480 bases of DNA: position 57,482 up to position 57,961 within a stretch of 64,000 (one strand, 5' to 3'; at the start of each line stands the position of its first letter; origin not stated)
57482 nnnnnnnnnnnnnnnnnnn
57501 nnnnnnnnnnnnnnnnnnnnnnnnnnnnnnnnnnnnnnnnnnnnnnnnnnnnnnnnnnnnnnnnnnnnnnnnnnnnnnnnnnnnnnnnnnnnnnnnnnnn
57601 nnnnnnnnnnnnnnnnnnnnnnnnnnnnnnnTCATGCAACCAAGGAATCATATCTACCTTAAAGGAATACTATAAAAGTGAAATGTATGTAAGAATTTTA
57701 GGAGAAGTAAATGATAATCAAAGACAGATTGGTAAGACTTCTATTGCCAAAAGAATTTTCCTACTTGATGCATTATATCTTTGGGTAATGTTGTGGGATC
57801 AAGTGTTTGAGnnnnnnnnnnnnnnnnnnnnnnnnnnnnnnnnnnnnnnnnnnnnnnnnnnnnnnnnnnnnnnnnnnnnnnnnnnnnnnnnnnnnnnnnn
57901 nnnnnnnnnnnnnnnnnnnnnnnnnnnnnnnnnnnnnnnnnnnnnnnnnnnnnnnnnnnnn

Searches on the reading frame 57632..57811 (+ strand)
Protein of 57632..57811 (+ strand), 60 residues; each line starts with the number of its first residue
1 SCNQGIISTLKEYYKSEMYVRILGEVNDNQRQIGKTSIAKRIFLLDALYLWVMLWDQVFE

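Call 48: search_protein_families(library=pfam, max_evalue=0.1, proteins=[window:57632-57811:+])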
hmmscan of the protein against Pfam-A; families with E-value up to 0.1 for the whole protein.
window:57632-57811:+ (60 aa): 1 family
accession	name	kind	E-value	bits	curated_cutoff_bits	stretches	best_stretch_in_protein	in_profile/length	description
PF03184.25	DDE_1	-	0.00024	21.2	22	1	2-58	118-168/177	DDE superfamily endonuclease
